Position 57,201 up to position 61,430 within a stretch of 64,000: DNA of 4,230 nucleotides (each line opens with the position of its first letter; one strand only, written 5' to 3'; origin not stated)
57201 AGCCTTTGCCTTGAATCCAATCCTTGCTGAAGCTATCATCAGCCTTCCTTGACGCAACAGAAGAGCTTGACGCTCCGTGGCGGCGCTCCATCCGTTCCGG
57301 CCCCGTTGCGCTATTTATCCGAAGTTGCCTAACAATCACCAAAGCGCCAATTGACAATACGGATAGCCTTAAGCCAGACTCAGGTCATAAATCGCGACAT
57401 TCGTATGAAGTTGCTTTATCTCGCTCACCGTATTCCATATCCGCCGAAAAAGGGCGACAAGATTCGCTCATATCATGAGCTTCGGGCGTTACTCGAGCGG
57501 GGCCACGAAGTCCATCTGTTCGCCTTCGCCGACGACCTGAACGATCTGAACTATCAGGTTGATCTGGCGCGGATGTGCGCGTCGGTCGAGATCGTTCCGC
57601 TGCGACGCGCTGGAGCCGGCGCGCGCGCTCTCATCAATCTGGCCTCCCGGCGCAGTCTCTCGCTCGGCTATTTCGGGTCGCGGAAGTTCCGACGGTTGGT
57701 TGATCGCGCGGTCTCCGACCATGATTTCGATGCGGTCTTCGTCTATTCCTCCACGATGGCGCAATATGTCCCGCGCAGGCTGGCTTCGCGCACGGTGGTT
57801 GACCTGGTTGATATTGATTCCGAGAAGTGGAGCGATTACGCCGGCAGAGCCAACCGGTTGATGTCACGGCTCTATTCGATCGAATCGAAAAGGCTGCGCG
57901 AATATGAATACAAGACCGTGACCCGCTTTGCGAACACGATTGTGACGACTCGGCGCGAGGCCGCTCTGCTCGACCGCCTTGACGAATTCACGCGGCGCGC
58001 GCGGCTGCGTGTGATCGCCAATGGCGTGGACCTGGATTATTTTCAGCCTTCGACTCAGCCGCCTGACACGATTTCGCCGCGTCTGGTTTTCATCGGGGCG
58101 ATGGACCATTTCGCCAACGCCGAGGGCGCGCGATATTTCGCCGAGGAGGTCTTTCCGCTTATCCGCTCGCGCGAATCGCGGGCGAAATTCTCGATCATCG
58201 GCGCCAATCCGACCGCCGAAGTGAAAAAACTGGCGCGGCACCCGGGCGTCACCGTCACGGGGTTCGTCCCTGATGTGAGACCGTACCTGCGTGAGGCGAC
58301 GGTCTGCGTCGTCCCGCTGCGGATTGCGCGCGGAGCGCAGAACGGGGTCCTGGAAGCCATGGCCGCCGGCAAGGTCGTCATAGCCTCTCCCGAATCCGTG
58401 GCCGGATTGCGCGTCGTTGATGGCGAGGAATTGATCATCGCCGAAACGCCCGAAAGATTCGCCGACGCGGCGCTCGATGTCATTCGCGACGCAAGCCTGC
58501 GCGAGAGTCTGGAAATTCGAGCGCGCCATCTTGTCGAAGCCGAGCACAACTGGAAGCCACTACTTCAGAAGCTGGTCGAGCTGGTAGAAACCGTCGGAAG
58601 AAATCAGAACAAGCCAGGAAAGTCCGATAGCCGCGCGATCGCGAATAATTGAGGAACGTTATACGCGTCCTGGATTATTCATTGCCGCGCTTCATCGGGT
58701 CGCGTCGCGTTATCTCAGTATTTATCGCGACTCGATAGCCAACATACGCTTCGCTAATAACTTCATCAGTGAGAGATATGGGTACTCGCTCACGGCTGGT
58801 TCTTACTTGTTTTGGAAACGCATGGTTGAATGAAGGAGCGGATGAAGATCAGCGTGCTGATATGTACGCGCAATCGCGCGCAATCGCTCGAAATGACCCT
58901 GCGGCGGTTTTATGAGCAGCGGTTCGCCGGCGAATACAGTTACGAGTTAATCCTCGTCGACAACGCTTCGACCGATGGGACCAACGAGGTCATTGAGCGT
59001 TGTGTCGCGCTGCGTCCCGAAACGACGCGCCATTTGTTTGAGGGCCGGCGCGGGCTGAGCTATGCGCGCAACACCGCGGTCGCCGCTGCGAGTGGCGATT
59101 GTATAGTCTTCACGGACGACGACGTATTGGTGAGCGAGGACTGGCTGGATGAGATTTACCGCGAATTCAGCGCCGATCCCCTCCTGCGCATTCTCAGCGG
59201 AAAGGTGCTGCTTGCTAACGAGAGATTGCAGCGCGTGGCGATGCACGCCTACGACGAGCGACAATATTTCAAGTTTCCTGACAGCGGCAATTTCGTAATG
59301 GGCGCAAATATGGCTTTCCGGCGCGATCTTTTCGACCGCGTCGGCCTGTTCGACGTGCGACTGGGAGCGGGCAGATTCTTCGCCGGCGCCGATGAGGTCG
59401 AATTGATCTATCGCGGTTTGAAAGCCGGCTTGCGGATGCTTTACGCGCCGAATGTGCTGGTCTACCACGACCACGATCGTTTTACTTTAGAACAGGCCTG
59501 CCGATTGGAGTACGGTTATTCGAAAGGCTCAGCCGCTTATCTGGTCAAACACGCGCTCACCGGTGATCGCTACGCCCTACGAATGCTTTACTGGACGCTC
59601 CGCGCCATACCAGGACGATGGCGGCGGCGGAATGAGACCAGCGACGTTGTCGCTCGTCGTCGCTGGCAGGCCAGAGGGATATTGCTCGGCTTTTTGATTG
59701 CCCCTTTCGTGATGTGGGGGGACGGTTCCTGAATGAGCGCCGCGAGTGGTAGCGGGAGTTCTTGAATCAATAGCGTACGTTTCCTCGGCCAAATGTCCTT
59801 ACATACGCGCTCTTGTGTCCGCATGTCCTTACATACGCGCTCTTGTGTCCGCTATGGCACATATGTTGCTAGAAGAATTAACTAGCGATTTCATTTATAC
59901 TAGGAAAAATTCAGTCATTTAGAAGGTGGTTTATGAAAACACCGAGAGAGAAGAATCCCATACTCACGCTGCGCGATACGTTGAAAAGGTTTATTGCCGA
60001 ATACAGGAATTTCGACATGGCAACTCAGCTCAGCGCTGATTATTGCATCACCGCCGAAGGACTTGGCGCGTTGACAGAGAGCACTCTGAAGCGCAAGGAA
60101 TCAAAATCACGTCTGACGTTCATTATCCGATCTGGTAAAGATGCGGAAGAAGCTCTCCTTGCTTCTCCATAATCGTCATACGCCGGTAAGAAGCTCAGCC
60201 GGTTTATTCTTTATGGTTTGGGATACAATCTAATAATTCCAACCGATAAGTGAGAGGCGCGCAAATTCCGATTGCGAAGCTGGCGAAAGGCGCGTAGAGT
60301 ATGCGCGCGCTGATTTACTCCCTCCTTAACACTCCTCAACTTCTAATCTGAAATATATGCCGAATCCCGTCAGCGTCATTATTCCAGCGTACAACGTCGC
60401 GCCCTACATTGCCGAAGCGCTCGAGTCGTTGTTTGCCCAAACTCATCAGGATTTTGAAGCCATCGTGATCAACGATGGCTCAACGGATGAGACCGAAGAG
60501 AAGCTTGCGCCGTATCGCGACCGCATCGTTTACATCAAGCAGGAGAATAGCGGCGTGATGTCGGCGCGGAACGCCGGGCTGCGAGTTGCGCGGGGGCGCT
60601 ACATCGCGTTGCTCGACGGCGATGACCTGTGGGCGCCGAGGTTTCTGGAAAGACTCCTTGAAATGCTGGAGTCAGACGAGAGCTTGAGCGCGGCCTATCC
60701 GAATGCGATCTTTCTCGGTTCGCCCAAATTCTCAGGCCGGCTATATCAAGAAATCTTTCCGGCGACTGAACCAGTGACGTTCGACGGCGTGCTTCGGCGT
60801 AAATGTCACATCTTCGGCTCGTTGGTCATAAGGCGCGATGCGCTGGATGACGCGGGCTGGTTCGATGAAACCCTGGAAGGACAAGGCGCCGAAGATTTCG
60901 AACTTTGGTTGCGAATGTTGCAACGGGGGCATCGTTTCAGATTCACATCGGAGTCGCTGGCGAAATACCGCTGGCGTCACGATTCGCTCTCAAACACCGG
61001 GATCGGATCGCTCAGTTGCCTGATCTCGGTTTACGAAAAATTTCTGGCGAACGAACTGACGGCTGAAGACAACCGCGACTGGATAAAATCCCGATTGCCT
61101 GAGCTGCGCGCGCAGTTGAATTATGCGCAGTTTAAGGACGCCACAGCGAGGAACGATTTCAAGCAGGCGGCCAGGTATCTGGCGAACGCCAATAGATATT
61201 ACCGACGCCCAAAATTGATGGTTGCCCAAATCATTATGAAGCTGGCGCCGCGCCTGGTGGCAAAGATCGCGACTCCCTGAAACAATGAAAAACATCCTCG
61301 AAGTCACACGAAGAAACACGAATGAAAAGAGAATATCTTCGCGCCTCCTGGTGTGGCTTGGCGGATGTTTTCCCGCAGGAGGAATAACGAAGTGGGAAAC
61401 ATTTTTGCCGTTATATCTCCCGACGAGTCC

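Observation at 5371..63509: Window-wide class of hairpins whose arms are tandem arrays of 7-9-nt units ('periodic-arm hairpins')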

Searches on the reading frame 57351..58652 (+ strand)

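Call 26: search_protein_families(library=pfam, proteins=[window:57351-58652:+])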
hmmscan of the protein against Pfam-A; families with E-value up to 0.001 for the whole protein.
window:57351-58652:+ (433 aa): 5 families
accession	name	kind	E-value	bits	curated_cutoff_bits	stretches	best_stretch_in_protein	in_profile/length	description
PF13692.12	Glyco_trans_1_4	-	1.7e-28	100.1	27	1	243-380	2-142/142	Glycosyl transferases group 1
PF00534.26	Glycos_transf_1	-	2.5e-10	40.6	26.4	1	266-392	35-170/172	Glycosyl transferases group 1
PF13579.12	Glyco_trans_4_4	-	5.8e-09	36.9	29.7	1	42-225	9-158/158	Glycosyl transferase 4-like domain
PF13439.12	Glyco_transf_4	-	7.5e-09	36.3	28.5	1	44-229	12-169/170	Glycosyltransferase Family 4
PF13524.12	Glyco_trans_1_2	-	1.4e-07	32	25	1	277-408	14-142/144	Glycosyl transferase-like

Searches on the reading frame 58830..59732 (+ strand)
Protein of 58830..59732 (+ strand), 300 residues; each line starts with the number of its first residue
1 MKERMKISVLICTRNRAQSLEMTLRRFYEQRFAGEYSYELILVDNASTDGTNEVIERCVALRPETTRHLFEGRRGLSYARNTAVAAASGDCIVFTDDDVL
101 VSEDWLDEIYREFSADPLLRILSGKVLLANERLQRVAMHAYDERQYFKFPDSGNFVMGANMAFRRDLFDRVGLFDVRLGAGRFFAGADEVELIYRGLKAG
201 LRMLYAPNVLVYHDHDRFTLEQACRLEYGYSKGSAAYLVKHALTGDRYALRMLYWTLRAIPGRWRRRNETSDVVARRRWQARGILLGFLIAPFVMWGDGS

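Call 26: search_protein_families(library=pfam, proteins=[window:58830-59732:+])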
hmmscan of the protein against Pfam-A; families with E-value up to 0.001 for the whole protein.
window:58830-59732:+ (300 aa): 5 families
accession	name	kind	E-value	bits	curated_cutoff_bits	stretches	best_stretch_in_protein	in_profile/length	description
PF00535.33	Glycos_transf_2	-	9.8e-26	91.1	23.3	1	8-171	1-167/168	Glycosyl transferase family 2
PF13641.12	Glyco_tranf_2_3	-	2e-13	51.4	27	1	7-216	3-214/230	Glycosyltransferase like family 2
PF10111.15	Glyco_tranf_2_2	-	1.6e-08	34.8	27.3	1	8-109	1-102/276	Glycosyltransferase like family 2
PF13632.12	Glyco_trans_2_3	-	4.5e-08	33.6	27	1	92-251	2-151/198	Glycosyl transferase family group 2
PF13506.12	Glyco_transf_21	-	2.7e-06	27.4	21.7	1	82-174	24-120/174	Glycosyl transferase family 21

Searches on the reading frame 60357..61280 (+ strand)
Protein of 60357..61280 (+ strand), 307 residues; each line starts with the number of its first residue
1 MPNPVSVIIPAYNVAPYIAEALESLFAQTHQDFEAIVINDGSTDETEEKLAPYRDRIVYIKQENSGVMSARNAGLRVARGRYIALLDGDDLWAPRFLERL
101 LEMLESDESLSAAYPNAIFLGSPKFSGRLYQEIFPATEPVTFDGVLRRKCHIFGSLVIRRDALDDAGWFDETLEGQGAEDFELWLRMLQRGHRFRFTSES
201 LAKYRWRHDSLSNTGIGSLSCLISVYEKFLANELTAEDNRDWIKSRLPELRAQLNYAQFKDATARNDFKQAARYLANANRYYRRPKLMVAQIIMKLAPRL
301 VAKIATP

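Call 26: search_protein_families(library=pfam, proteins=[window:60357-61280:+])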
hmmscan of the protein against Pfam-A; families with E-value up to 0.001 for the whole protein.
window:60357-61280:+ (307 aa): 5 families
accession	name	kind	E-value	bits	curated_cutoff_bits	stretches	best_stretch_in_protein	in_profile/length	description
PF00535.33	Glycos_transf_2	-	6.8e-36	124.2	23.3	1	6-120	1-119/168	Glycosyl transferase family 2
PF10111.15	Glyco_tranf_2_2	-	1e-20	74.8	27.3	1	6-215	1-227/276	Glycosyltransferase like family 2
PF13641.12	Glyco_tranf_2_3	-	1.7e-19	71.2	27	1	2-201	1-208/230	Glycosyltransferase like family 2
PF13632.12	Glyco_trans_2_3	-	2.1e-07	31.4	27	1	82-225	1-117/198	Glycosyl transferase family group 2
PF13506.12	Glyco_transf_21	-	0.00028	20.8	21.7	1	73-202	24-152/174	Glycosyl transferase family 21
